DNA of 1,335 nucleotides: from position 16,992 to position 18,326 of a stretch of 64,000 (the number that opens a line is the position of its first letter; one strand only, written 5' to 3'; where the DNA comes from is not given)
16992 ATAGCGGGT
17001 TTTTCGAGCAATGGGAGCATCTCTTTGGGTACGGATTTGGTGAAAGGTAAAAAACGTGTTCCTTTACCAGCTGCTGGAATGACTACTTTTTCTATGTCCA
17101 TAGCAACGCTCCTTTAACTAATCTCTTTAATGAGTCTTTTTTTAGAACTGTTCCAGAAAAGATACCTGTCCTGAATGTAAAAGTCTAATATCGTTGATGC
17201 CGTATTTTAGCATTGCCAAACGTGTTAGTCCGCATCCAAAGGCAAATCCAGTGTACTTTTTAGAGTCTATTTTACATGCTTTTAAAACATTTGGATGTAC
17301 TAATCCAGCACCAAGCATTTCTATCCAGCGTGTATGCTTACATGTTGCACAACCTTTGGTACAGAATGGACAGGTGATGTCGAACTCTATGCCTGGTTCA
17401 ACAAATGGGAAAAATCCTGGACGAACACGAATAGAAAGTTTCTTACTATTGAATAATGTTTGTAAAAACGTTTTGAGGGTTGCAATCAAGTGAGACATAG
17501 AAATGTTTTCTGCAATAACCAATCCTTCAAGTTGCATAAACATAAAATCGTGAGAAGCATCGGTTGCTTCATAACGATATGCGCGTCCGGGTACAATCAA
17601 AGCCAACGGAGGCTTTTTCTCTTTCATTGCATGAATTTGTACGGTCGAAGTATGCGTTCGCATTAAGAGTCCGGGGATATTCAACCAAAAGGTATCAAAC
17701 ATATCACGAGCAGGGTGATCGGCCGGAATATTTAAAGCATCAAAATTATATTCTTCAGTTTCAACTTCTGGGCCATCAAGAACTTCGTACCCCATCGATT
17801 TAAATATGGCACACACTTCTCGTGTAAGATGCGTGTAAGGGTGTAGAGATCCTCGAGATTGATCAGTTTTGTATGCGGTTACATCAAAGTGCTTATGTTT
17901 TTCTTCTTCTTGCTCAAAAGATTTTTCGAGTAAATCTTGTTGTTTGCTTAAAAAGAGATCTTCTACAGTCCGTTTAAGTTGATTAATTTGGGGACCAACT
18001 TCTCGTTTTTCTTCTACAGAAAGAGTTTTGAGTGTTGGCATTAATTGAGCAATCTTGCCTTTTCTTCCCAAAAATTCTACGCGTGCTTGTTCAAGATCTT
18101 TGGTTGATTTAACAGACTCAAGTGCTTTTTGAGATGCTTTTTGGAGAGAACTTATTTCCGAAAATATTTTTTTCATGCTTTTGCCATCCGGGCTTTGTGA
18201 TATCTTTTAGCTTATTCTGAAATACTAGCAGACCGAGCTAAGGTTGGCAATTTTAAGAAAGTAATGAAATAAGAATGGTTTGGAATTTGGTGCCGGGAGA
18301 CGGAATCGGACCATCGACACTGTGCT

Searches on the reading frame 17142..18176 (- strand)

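Call 9: search_protein_families(library=pfam, proteins=[window:17142-18176:-], max_evalue=0.001)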
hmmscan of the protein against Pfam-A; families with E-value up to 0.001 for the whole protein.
window:17142-18176:- (344 aa): 2 families
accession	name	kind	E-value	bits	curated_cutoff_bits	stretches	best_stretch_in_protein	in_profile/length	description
PF01409.25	tRNA-synt_2d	-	4.1e-90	302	19.8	1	97-344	2-246/246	tRNA synthetases class II core domain (F)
PF02912.23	Phe_tRNA-synt_N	-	2.1e-18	66.5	22.3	1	24-88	2-66/69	Aminoacyl tRNA synthetase class II, N-terminal domain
